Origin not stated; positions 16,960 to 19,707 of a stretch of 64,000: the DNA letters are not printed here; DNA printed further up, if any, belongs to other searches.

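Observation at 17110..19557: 815-aa secreted protein of unknown function embedded between two ABC permease pairs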

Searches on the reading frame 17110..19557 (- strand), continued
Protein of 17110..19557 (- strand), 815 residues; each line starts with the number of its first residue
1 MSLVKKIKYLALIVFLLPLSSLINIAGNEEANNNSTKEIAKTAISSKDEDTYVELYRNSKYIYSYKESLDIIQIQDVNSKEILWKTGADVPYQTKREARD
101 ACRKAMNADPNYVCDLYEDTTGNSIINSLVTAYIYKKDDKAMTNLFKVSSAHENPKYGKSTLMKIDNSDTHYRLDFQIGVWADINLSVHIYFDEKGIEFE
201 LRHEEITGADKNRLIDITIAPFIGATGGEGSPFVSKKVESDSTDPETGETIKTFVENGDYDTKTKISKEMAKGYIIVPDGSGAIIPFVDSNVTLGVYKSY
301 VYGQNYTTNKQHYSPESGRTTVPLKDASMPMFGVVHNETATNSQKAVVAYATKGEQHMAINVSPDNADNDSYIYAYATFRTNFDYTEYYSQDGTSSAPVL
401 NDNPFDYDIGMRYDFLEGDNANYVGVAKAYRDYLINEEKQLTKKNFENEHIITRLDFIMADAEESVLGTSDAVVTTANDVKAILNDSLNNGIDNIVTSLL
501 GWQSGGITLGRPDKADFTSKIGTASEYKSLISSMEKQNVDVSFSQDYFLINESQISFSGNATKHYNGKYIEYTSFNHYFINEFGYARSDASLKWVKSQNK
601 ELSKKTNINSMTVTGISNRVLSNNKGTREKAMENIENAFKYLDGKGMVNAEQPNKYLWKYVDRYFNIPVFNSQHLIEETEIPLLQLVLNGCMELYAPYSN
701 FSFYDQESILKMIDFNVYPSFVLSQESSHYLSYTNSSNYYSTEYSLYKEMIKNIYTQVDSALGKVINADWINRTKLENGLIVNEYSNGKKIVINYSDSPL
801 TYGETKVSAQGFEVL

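Call 74: search_protein_families(library=pfam, proteins=[L094:1544-3421:+, L094:3390-4676:+, L094:4705-5568:+, L094:5640-6683:+, L094:6714-7466:+, L094:14575-15972:+, L094:17676-20036:+, L085:5280-6632:+, L085:6607-7713:+, L085:14828-16147:+], max_evalue=0.001)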
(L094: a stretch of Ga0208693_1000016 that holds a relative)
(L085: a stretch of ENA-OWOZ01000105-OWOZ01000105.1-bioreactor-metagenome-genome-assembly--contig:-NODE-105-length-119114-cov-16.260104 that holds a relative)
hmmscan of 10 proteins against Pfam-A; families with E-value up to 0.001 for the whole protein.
L094:1544-3421:+ (625 aa): 3 families
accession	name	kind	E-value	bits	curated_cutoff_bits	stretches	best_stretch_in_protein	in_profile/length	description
PF20250.3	FapA_N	-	1.9e-33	115.8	27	1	163-304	28-176/178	Flagellar Assembly Protein A N-terminal region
PF03961.19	FapA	-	9e-29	101.4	31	2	314-386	1-76/272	Flagellar Assembly Protein A beta solenoid domain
PF03775.22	MinC_C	-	1.1e-08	35.4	33.2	0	328-359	11-42/102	Septum formation inhibitor MinC, C-terminal domain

L094:3390-4676:+ (428 aa): 10 families
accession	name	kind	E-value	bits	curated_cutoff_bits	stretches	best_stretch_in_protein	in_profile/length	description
PF00248.27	Aldo_ket_red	-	3.8e-37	128.4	24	1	61-336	2-288/291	Aldo/keto reductase family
PF13187.11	Fer4_9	-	1.5e-08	35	27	1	348-413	1-50/52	4Fe-4S dicluster domain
PF13534.11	Fer4_17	-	1.7e-07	32.1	22.2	1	348-414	1-60/61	4Fe-4S dicluster domain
PF13183.11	Fer4_8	-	1.3e-06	29.2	27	1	348-414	4-68/68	4Fe-4S dicluster domain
PF13484.11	Fer4_16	-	2.1e-05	25.7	30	1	348-413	1-66/66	4Fe-4S double cluster binding domain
PF00037.32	Fer4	-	6.7e-05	23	21.1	1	396-413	4-21/24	4Fe-4S binding domain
PF14697.11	Fer4_21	-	9.1e-05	23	35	0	397-416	5-25/59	4Fe-4S dicluster domain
PF13746.11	Fer4_18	-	0.00021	21.9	27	0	391-421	52-82/114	4Fe-4S dicluster domain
PF13237.11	Fer4_10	-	0.00024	21.4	25.5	0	395-412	4-21/53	4Fe-4S dicluster domain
PF12797.12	Fer4_2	-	0.00067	19.9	24.5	1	396-411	6-21/22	4Fe-4S binding domain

L094:4705-5568:+ (287 aa): 1 family
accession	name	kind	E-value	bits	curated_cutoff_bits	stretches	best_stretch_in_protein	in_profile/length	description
PF02535.28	Zip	-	7.5e-38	131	35.1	2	137-282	170-321/323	ZIP Zinc transporter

L094:5640-6683:+ (347 aa): 1 family
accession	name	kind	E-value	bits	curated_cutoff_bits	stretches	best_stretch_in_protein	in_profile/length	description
PF01594.21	AI-2E_transport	-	6.8e-76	256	34.3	1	3-332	4-326/327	AI-2E family transporter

L094:6714-7466:+ (250 aa): 1 family
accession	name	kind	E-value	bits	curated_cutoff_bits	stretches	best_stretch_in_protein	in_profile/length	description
PF04607.23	RelA_SpoT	-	2.5e-34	118.4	27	1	55-175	1-111/113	Region found in RelA / SpoT proteins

L094:14575-15972:+ (465 aa): 1 family
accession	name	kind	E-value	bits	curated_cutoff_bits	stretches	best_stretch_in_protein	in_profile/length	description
PF13416.11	SBP_bac_8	-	1.7e-05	25.2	27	1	134-343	48-218/279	Bacterial extracellular solute-binding protein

L094:17676-20036:+ (786 aa): 5 families
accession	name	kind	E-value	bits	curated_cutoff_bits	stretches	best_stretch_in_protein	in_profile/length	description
PF00122.25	E1-E2_ATPase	-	4.7e-62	209.2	28.1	1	261-439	2-180/181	E1-E2 ATPase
PF00702.32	Hydrolase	-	3e-40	139.1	26.4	1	456-673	1-191/191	haloacid dehalogenase-like hydrolase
PF00403.32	HMA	-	4.9e-16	59.3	24.8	1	22-82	2-62/62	Heavy-metal-associated domain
PF08282.18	Hydrolase_3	-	2.4e-08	34.5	20.9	1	644-702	194-251/255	haloacid dehalogenase-like hydrolase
PF12710.13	HAD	-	0.00053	20.9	27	0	589-669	83-188/189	haloacid dehalogenase-like hydrolase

L085:5280-6632:+ (450 aa): 2 families
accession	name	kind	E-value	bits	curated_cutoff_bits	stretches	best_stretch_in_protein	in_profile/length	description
PF01547.30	SBP_bac_1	-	7.9e-16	59.4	26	1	78-351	23-292/307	Bacterial extracellular solute-binding protein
PF13416.11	SBP_bac_8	-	8.6e-11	42.6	27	1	72-350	5-233/279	Bacterial extracellular solute-binding protein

L085:6607-7713:+ (368 aa): 2 families
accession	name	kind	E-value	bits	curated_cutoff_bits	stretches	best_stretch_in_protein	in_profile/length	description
PF12833.13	HTH_18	-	1.9e-19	70.2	33.6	1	280-358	1-79/80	Helix-turn-helix domain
PF00165.29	HTH_AraC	-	7e-14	52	26.6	2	321-358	6-42/42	Bacterial regulatory helix-turn-helix proteins, AraC family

L085:14828-16147:+ (439 aa): 1 family
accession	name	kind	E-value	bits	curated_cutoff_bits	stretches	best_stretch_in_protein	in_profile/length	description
PF13416.11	SBP_bac_8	-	5.7e-09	36.6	27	1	61-341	5-236/279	Bacterial extracellular solute-binding protein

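Call 76: find_encoding_contigs(protein=P0001, flank=10000, max_places=1)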
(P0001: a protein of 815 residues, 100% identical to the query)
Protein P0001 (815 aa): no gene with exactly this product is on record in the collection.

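Call 97: search_protein_families(library=pfam, proteins=[P0034, P0037, P0038, P0040, P0042, P0032, P0163, P0089], max_evalue=0.0001)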
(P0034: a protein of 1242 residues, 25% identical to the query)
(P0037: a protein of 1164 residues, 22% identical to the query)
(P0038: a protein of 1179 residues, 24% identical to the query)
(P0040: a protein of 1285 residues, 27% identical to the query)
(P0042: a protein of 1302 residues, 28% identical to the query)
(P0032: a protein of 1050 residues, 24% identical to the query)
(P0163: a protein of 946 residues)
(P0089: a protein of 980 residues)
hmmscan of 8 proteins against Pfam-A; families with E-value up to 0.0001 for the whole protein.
P0034 (1242 aa): 1 family
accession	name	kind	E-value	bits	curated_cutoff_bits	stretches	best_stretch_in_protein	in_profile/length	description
PF18952.6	DUF5696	-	1.2e-128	430.8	25.6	2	461-941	134-578/612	Family of unknown function (DUF5696)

P0037 (1164 aa): 1 family
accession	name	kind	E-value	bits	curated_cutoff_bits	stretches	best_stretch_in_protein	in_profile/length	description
PF18952.6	DUF5696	-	2.2e-130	436.5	25.6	1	271-917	6-575/612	Family of unknown function (DUF5696)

P0038 (1179 aa): 1 family
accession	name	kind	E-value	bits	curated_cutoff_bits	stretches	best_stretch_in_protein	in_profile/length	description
PF18952.6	DUF5696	-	1.5e-106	357.8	25.6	1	523-1172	12-609/612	Family of unknown function (DUF5696)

P0040 (1285 aa): 1 family
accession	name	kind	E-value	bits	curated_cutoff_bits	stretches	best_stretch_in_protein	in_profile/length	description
PF18952.6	DUF5696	-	2.4e-135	452.9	25.6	2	445-923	128-574/612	Family of unknown function (DUF5696)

P0042 (1302 aa): 1 family
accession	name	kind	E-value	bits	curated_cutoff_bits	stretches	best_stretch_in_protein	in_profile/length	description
PF18952.6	DUF5696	-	1.6e-131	440.2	25.6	2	687-1168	134-575/612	Family of unknown function (DUF5696)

P0032 (1050 aa): 1 family
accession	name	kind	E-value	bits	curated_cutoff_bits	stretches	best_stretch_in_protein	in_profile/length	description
PF18952.6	DUF5696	-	6.2e-127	425.1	25.6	1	414-1036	2-606/612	Family of unknown function (DUF5696)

P0163 (946 aa): 1 family
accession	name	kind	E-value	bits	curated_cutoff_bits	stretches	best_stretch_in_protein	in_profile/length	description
PF18952.6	DUF5696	-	8.2e-167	556.8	25.6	1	333-932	6-606/612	Family of unknown function (DUF5696)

P0089 (980 aa): 1 family
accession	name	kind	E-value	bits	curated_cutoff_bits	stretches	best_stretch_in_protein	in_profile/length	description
PF18952.6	DUF5696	-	3.5e-197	657.1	25.6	1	341-975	21-612/612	Family of unknown function (DUF5696)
